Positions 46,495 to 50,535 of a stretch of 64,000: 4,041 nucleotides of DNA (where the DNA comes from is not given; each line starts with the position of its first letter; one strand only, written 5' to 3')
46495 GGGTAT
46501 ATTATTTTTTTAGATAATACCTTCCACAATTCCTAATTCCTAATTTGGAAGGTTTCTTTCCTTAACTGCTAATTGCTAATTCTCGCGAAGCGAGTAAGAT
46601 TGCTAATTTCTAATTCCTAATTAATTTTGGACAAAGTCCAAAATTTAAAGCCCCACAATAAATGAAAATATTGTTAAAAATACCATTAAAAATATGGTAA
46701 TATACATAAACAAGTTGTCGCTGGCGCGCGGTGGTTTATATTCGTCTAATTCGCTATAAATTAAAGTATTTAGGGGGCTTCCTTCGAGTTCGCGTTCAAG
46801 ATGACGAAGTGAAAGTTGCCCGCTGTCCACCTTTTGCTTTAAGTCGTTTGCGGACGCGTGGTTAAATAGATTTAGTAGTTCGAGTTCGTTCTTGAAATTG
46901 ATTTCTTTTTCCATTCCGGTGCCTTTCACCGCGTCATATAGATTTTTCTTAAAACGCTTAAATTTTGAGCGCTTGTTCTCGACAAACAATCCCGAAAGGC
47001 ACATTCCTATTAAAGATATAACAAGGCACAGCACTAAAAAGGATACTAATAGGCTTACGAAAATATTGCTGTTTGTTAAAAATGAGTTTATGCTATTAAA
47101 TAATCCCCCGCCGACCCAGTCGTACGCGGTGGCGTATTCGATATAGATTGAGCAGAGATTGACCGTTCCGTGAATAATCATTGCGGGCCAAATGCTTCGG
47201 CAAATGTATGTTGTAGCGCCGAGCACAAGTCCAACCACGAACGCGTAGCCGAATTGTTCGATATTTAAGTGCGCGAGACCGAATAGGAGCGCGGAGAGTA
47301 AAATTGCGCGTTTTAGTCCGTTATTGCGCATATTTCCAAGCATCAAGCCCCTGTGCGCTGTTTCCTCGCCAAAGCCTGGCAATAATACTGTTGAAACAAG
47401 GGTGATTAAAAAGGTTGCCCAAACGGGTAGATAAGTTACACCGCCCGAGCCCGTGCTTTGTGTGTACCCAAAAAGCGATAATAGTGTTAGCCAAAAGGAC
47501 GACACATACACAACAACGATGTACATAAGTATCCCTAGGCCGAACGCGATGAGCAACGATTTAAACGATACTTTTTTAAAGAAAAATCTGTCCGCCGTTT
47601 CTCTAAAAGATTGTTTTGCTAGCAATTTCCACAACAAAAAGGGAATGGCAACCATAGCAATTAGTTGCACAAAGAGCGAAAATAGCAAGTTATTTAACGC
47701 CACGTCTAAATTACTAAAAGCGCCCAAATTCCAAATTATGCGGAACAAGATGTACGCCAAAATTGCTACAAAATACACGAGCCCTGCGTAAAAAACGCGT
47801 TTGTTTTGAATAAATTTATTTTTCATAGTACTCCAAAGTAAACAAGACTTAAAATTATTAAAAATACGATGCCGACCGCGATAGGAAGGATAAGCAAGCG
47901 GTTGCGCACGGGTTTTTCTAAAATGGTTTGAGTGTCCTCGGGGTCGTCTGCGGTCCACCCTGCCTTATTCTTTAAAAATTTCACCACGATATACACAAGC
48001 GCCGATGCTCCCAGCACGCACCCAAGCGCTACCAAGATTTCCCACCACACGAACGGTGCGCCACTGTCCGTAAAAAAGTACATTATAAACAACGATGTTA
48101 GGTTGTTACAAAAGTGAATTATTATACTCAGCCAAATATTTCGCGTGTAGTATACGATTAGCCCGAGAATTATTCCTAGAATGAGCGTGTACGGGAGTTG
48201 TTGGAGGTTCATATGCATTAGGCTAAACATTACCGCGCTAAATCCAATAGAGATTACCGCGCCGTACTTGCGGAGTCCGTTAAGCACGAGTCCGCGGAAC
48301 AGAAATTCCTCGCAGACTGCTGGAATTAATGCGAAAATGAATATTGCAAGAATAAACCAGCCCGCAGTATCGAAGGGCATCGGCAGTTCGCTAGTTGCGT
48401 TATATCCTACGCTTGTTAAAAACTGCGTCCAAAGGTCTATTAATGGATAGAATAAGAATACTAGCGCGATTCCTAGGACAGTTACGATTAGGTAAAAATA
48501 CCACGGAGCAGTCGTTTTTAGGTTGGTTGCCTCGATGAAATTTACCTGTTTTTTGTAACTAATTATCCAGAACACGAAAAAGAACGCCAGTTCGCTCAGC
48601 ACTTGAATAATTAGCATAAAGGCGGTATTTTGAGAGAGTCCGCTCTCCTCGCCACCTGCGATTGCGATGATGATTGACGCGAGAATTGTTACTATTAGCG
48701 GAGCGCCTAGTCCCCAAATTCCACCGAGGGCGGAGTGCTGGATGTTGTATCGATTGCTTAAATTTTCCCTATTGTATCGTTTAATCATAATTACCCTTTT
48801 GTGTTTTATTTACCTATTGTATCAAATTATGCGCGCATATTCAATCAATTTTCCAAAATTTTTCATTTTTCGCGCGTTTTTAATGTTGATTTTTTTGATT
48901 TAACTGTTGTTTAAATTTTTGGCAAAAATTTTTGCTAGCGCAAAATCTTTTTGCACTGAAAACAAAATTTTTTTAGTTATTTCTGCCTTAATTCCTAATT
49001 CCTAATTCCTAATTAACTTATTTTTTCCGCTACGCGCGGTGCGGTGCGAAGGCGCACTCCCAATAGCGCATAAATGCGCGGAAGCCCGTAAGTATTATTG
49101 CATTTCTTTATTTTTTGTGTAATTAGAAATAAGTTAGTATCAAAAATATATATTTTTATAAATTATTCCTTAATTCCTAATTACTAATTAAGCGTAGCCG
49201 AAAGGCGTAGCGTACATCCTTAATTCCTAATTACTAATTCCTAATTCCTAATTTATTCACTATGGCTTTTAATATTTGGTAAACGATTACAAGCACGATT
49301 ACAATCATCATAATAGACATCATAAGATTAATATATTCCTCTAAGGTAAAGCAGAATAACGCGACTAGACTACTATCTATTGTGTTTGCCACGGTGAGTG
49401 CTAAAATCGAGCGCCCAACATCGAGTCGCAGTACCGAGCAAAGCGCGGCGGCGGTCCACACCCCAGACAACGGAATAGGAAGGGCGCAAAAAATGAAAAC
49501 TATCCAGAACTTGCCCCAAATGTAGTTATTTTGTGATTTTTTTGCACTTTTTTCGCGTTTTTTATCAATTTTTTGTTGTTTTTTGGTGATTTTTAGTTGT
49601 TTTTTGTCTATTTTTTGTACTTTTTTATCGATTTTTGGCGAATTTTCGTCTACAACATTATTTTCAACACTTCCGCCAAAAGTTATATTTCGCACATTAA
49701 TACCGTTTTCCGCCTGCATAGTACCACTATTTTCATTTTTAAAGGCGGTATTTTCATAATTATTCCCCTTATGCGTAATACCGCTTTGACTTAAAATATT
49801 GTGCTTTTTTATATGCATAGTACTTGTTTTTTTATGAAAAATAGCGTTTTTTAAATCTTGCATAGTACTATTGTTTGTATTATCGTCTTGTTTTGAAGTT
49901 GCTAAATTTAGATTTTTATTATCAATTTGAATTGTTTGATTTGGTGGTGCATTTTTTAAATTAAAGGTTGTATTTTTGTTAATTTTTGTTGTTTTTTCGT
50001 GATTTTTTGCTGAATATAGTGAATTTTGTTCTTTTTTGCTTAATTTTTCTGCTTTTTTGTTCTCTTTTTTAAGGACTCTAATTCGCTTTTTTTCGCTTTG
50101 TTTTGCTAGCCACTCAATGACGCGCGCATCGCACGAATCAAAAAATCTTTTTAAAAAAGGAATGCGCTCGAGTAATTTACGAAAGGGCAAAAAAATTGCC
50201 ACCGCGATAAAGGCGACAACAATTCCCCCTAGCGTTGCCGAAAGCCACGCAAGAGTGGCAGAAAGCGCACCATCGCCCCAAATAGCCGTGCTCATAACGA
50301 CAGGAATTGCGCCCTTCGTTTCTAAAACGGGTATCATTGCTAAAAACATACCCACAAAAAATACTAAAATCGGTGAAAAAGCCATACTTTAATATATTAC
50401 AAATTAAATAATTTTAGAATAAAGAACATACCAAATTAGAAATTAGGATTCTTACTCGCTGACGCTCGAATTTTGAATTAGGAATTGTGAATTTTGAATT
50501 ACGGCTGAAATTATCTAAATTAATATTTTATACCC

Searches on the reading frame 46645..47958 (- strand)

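Call 16: search_protein_families(library=pfam, proteins=[window:46645-47958:-])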
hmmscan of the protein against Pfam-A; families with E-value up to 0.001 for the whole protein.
window:46645-47958:- (437 aa): 1 family
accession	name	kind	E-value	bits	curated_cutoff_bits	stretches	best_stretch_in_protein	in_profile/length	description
PF02517.21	Rce1-like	-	9.4e-19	67.9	22.4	1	182-268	3-92/93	Type II CAAX prenyl endopeptidase Rce1-like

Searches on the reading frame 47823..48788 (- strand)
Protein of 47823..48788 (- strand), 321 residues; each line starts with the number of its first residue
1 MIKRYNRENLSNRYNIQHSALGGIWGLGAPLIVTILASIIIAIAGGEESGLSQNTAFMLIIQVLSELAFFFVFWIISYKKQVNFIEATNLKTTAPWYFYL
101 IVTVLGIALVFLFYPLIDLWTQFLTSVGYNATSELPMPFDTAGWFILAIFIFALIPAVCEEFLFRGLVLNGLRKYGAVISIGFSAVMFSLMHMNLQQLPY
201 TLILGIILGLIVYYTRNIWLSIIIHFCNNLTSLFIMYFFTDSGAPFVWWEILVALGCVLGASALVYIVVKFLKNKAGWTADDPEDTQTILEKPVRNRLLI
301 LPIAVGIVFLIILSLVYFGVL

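Call 6: search_protein_families(library=pfam, proteins=[window:47823-48788:-])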
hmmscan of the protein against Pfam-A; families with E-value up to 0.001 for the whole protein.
window:47823-48788:- (321 aa): 1 family
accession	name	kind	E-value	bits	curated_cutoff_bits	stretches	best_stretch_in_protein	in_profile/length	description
PF02517.21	Rce1-like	-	2.5e-21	76.2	22.4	1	144-230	3-92/93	Type II CAAX prenyl endopeptidase Rce1-like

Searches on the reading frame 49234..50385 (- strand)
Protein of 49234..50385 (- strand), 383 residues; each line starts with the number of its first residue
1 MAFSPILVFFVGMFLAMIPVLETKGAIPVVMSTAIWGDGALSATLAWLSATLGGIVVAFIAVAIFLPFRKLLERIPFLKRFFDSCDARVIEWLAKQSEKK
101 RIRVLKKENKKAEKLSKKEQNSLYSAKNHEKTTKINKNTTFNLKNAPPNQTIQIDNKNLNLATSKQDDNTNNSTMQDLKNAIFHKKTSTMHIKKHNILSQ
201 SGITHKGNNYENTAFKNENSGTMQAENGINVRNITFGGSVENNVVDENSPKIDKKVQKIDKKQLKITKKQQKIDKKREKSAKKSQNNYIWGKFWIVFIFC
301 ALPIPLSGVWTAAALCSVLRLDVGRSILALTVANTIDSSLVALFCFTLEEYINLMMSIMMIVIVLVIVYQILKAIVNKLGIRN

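Call 6: search_protein_families(library=pfam, proteins=[window:49234-50385:-])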
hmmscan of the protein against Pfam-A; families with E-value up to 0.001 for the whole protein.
window:49234-50385:- (383 aa): 1 family
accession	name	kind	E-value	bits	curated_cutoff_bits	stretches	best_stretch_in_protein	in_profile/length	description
PF06695.16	Sm_multidrug_ex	-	3.3e-11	44.3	30.7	1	260-336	46-117/121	Putative small multi-drug export protein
